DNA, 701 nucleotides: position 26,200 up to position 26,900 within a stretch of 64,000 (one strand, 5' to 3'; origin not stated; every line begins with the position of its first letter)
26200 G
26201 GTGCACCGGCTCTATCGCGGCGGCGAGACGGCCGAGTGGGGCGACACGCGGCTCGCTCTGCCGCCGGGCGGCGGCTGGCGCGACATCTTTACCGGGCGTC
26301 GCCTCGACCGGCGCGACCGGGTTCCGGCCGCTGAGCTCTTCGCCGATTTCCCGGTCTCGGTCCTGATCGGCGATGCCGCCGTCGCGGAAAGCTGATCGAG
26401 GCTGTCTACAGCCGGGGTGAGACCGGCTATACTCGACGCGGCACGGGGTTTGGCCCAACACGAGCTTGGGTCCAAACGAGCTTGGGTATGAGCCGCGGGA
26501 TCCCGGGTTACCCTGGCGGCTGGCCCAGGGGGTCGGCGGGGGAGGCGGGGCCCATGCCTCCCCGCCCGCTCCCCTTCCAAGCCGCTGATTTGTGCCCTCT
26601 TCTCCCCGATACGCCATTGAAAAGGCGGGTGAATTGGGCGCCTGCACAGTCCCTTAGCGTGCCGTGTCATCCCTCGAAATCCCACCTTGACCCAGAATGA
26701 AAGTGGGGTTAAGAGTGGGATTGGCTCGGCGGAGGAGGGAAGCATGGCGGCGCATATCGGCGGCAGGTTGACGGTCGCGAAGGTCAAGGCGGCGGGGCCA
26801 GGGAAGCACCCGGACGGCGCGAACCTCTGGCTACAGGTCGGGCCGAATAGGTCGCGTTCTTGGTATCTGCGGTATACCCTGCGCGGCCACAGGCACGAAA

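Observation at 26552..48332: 21.8-kb integrative element with perfect 33-bp attL/attR in a non-tRNA target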

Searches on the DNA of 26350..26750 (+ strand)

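Call 11: search_rna_families(source=window, start=26350, end=26750, threshold=evalue, max_evalue=10, show_alignments=3)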
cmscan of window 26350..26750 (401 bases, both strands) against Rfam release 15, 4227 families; matches with E-value up to 10: 10.
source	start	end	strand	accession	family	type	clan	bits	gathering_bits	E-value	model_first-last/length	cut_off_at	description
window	26526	26576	+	RF03964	mir-H1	Gene; miRNA;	-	24.6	97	0.077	1-85/85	no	mir-H1 microRNA precursor family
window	26526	26576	-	RF03964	mir-H1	Gene; miRNA;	-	24.1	97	0.096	1-85/85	no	mir-H1 microRNA precursor family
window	26527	26576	+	RF03493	mir-1281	Gene; miRNA;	-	19.7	70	0.86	1-54/54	no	mir-1281 microRNA precursor family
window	26526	26576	+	RF03778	mir-483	Gene; miRNA;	-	18.1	60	0.85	1-75/75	no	mir-483 microRNA precursor family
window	26526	26577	+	RF03192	mir-6794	Gene; miRNA;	-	18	74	0.91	1-62/62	no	mir-6794 microRNA precursor family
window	26523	26580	+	RF00912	mir-877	Gene; miRNA;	-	17.5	47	0.9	1-86/86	no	mir-877 microRNA precursor family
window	26510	26589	+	RF03191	mir-1913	Gene; miRNA;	-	15.4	105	3.6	1-80/80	no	mir-1913 microRNA precursor family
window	26520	26584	-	RF03417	mir-343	Gene; miRNA;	-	14.8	70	2.7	1-70/70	no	mir-343 microRNA precursor family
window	26366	26422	+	RF01121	sR38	Gene; snRNA; snoRNA; CD-box;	-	12.6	50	1.5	1-59/59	no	Small nucleolar RNA sR38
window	26551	26649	+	RF01986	ZEB2_AS1_3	Gene; lncRNA;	-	10.3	55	9.2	1-100/100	no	ZEB2 antisense RNA 1 conserved region 3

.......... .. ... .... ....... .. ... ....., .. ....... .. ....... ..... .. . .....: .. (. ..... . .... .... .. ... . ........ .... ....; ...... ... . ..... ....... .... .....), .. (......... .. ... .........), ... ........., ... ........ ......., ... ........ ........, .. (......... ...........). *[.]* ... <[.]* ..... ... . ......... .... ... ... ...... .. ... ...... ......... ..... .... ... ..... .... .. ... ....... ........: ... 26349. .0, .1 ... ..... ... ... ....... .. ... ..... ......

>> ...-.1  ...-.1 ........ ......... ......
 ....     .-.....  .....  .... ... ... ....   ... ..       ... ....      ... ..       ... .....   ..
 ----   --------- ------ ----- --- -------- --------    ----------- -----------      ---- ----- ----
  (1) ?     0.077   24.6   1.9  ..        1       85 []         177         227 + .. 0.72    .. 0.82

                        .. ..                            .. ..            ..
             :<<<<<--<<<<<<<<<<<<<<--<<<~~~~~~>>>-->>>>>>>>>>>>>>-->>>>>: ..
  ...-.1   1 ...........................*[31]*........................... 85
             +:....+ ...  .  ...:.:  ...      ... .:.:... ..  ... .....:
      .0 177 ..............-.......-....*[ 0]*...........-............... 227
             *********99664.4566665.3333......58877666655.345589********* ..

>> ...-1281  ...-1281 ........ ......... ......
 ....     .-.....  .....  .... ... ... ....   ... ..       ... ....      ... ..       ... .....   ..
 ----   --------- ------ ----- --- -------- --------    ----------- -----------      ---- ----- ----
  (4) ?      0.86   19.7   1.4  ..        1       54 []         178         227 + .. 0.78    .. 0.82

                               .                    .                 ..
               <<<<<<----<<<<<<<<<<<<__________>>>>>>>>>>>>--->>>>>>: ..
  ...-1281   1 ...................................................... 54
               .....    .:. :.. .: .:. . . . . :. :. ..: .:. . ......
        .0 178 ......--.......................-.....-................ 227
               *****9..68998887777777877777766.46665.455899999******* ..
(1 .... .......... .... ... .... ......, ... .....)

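Call 32: build_rna_model(alignment_id=A1)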
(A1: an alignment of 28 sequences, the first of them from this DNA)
Model R1 built from alignment A1 (28 sequences, 108 columns); structure: RNAalifold consensus.
model positions 106; base pairs 30; branch points 1; effective number of sequences 0.89; information 0.589 bits per position. Calibrated on 0.2 Mb of random sequence (short: E-values are rough).
structure used (alignment columns):
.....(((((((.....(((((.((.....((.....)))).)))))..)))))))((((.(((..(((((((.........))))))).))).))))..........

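Call 33: search_with_rna_model(model_id=R1, sources=[window, L002, L003, L004, L005, L006, L007, L008, L009, L010, L011, L012, L013, L014, L015, L016, L017, L018, L019, L020, L021, L022, L023, L024, L025, L026, L027, L028, L029, L030, L031, L032, L033, L034, L035, L036, L037, L038, L039, L040, L041, L042, L043, L044, L045, L046, L047, L048, L049, L050, L051, L052, L053, L054, L055, L056, L057, L058, L059, L060, L061, L062, L063, L064, L065, L066, L067, L068, L069, L070, L071, L072, L073, L074, L075, L076, L077, L078, L079, L080, L081], max_evalue=1)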
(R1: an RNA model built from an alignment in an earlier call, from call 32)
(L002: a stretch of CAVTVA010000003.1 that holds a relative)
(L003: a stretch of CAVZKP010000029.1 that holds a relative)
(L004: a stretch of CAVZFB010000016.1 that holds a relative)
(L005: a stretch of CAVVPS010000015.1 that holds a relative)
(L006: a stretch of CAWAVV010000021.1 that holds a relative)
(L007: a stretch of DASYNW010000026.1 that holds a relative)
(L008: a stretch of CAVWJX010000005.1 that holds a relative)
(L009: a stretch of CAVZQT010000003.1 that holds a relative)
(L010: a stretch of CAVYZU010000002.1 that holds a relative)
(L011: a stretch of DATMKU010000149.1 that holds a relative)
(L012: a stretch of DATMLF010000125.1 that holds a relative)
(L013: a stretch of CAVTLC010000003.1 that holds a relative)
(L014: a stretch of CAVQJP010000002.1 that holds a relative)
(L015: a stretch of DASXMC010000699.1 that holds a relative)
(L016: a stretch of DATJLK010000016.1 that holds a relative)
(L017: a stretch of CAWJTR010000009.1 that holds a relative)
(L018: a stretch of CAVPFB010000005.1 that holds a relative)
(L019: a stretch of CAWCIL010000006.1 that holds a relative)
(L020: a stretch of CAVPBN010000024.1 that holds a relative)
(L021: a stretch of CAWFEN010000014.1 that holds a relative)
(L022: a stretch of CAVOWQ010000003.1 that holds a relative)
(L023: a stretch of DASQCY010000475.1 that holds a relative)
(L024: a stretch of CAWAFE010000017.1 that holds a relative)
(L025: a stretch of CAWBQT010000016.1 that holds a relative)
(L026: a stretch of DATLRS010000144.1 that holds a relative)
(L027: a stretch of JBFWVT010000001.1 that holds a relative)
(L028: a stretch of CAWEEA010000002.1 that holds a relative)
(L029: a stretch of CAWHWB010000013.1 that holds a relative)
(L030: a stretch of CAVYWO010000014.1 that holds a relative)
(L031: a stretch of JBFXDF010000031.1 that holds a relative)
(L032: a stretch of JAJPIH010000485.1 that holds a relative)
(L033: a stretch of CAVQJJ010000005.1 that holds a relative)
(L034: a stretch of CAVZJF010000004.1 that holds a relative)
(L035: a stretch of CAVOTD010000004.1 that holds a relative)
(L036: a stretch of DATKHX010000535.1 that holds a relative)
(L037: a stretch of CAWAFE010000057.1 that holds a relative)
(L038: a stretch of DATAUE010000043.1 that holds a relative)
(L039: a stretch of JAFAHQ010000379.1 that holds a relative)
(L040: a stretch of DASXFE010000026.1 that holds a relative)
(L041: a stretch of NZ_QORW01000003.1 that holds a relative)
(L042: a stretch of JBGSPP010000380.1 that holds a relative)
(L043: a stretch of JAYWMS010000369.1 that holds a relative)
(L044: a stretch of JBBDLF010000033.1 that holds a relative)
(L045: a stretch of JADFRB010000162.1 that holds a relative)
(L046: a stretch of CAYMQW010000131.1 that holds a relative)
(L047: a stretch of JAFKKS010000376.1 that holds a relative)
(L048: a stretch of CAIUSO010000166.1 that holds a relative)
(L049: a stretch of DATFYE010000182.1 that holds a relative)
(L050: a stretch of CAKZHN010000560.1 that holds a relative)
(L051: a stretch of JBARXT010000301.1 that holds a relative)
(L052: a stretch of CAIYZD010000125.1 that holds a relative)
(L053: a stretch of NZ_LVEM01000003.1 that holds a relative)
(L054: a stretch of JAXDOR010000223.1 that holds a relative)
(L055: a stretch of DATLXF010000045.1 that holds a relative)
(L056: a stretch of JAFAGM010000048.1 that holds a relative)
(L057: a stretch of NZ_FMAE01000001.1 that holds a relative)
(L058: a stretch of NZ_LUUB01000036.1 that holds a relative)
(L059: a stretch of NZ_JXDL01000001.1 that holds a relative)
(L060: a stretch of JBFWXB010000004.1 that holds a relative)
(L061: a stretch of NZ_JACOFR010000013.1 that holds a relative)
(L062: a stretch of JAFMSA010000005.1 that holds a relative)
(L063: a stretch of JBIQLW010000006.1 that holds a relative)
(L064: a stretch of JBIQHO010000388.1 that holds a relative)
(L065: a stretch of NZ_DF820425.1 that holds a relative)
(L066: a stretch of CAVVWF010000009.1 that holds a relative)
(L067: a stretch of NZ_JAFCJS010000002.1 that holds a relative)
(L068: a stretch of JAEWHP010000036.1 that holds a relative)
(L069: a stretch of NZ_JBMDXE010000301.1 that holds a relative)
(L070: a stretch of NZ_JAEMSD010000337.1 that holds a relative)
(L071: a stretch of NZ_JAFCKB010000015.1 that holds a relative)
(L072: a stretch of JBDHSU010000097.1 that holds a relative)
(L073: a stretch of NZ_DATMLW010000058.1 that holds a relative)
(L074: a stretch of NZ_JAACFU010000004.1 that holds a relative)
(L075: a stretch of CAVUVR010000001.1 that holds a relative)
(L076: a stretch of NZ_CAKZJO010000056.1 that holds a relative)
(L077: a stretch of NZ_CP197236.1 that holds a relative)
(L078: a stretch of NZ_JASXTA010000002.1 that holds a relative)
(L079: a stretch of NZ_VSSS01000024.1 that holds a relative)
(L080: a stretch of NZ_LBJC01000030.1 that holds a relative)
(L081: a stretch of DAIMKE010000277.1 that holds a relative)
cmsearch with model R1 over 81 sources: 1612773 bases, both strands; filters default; matches with E-value up to 1: 30.
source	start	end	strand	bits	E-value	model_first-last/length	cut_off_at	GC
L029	12818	12923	+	120.8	2.1e-16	1-106/106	no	0.73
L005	12802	12907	+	120.3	2.5e-16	1-106/106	no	0.73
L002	12857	12962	+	120.3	2.6e-16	1-106/106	no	0.74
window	26476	26581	+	119.8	3.1e-16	1-106/106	no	0.75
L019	12814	12919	+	119.4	3.6e-16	1-106/106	no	0.75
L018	12819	12924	+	118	5.9e-16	1-106/106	no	0.75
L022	12789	12894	+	116.6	1e-15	1-106/106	no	0.75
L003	12790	12895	+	115.9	1.3e-15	1-106/106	no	0.75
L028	12803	12908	+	115.8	1.4e-15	1-106/106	no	0.75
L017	12803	12908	+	115.6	1.5e-15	1-106/106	no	0.75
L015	5672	5778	+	115.3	1.6e-15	1-106/106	no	0.76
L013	12875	12981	+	114.3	2.4e-15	1-106/106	no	0.73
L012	12823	12929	+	111.8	5.9e-15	1-106/106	no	0.75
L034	12820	12926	+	111.3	7.1e-15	1-106/106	no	0.75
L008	12793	12898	+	111.1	7.6e-15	1-106/106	no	0.76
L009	12870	12976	+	110.2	1.1e-14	1-106/106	no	0.74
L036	12822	12928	+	109.9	1.2e-14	1-106/106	no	0.76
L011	12813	12919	+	109.4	1.5e-14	1-106/106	no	0.76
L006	12802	12907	+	109.3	1.5e-14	1-106/106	no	0.77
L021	12791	12896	+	108.9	1.7e-14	1-106/106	no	0.79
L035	12821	12926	+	108.8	1.8e-14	1-106/106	no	0.76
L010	12840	12946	+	108.1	2.3e-14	1-106/106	no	0.75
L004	12802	12907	+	108.1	2.3e-14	1-106/106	no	0.75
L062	9645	9750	+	108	2.4e-14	1-106/106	no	0.78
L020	12783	12888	+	106.6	4e-14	1-106/106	no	0.75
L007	12791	12896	+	106.6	4.1e-14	1-106/106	no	0.78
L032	2479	2585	+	106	5e-14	1-106/106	no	0.79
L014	12831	12937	+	104.6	8.4e-14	1-106/106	no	0.78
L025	12779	12884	+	104.5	8.7e-14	1-106/106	no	0.79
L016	12820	12927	+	104.4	9.2e-14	1-106/106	no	0.73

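Call 48: search_with_rna_model(model_id=R1, sources=[L086, L087, L088, L089, L090, L091, L092, L093, L094, L095, L096, L097, L098, L099, L100, L101, L102, L103, L104, L105, L106, L107, L108, L109, L110, L111, L112, L113, L114, L115, L116, L117, L118, L119, L120, L121, L122, L123, L124, L125, L126, L127, L128, L129, L130, L131, L132, L133, L134, L135, L136, L137, L138, L139, L140, L141, L142, L143, L144, L145, L146, L147, L148, L149, L150, L151, L152, L153, L154, L155, L156, L157, L158, L159, L160, L161, L162, L163, L164, L165, L082, L083, L084], max_evalue=1)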
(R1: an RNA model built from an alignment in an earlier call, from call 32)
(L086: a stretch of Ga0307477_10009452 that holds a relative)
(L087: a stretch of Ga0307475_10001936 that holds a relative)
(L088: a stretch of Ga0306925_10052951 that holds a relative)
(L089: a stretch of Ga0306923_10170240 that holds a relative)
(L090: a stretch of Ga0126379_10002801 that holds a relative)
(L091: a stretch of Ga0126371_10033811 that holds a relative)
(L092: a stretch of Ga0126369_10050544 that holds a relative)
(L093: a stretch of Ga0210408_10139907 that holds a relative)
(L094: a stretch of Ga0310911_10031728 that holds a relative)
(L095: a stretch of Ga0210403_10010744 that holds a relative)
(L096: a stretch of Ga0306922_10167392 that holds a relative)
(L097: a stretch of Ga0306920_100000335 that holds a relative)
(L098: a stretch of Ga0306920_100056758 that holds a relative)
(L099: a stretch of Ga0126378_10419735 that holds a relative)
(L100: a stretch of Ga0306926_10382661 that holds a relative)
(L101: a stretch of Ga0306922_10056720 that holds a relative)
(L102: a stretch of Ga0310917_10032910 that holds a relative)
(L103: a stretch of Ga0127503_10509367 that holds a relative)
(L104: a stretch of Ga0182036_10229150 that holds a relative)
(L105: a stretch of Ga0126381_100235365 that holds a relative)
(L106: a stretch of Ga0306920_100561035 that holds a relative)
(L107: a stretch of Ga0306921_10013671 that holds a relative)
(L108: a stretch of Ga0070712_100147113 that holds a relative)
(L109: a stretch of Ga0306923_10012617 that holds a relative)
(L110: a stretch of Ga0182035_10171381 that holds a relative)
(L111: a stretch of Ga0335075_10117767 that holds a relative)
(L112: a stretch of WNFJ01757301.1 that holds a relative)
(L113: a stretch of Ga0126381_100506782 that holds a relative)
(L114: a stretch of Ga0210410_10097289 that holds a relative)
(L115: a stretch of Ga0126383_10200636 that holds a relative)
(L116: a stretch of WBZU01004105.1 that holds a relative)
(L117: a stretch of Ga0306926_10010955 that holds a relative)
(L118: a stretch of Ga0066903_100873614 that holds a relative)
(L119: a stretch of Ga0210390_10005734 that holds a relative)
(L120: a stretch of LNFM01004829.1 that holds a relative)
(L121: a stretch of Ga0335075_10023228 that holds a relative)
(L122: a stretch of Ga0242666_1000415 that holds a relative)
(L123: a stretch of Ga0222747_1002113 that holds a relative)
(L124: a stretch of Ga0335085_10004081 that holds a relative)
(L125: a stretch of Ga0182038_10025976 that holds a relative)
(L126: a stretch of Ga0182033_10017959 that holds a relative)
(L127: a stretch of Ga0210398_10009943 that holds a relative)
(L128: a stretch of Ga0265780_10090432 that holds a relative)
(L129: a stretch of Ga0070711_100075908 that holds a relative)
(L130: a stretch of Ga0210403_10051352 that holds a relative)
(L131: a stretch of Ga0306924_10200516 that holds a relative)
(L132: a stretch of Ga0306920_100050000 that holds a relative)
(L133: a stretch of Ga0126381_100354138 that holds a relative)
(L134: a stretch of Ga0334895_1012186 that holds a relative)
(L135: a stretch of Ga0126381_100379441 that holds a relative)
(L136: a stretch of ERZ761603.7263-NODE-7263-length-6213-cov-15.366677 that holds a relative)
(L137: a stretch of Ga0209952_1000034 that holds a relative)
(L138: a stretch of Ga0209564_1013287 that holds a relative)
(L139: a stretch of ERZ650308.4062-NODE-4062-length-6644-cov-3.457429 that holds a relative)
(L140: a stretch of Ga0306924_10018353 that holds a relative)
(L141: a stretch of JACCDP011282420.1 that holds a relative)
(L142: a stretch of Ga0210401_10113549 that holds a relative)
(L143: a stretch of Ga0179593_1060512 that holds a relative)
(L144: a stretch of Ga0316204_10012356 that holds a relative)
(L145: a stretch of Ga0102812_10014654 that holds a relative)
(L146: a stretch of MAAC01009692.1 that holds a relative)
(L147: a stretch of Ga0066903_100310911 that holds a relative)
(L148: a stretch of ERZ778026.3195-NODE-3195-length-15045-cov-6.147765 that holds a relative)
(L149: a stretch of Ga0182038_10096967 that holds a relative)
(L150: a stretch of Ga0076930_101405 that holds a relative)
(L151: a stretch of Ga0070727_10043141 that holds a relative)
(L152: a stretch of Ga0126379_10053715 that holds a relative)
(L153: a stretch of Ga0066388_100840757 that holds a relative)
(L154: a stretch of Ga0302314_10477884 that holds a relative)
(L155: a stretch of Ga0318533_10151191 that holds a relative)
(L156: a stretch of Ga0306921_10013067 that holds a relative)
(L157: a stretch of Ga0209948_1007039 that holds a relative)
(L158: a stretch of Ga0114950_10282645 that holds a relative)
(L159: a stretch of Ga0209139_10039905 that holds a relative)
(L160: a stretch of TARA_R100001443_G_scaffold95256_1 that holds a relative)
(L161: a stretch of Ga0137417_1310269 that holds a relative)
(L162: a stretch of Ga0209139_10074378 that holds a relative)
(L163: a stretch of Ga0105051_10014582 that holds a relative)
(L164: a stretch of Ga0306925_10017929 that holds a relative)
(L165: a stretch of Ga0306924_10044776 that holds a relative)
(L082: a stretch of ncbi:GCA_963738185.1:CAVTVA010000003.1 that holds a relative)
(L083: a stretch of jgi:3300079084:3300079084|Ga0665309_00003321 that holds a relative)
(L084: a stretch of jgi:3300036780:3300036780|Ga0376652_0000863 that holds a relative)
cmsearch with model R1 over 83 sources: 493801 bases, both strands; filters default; matches with E-value up to 1: 16.
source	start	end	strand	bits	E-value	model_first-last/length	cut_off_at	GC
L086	1222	1327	+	122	4.2e-17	1-106/106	no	0.72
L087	9731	9836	+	122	4.2e-17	1-106/106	no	0.72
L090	9265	9370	+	121.1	5.8e-17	1-106/106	no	0.71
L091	1473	1578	+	121.1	5.8e-17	1-106/106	no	0.71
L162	216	321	+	120.7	6.8e-17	1-106/106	no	0.72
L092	620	725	+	120.6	6.9e-17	1-106/106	no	0.7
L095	3915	4020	+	120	8.7e-17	1-106/106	no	0.74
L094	829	934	+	120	8.8e-17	1-106/106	no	0.74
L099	24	129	+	118.2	1.7e-16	1-106/106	no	0.75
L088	420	525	+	116.2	3.6e-16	1-106/106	no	0.75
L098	2848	2953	+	115.8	4.1e-16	1-106/106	no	0.75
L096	19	124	+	112.6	1.4e-15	1-106/106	no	0.76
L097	9743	9848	+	111.2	2.3e-15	1-106/106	no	0.76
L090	9309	9375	-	21.6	0.53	1-106/106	no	0.73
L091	1517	1583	-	21.6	0.53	1-106/106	no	0.73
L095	3959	4025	-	21.5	0.54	1-106/106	no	0.76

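Call 86: search_with_rna_model(model_id=R1, sources=[L171, L172, L173, L174, L175, L176, L177, L178, L179, L180, L181, L166, L167, L168, L169, L170], max_evalue=1)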
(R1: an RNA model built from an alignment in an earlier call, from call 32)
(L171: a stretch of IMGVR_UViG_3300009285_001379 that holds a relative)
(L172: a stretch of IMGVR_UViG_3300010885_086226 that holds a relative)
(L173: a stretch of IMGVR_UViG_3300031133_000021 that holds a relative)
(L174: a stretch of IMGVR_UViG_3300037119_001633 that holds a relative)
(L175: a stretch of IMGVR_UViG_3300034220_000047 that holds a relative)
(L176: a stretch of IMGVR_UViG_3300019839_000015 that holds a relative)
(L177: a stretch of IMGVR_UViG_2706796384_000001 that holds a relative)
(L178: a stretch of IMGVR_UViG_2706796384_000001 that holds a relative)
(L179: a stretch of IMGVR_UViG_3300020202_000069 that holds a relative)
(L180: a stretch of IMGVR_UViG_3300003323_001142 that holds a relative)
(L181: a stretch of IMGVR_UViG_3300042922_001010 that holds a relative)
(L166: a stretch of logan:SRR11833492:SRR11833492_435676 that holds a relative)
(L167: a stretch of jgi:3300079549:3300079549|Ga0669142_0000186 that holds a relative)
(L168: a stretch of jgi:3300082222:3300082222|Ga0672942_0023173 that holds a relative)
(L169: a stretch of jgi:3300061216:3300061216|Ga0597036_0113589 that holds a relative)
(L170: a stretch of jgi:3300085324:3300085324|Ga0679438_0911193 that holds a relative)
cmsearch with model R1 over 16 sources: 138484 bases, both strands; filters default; matches with E-value up to 1: 3.
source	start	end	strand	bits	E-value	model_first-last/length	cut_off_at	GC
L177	8989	9096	+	19.5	0.32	1-106/106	no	0.68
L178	3664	3771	-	19.5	0.32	1-106/106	no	0.68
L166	1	94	-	17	0.8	1-106/106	no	0.61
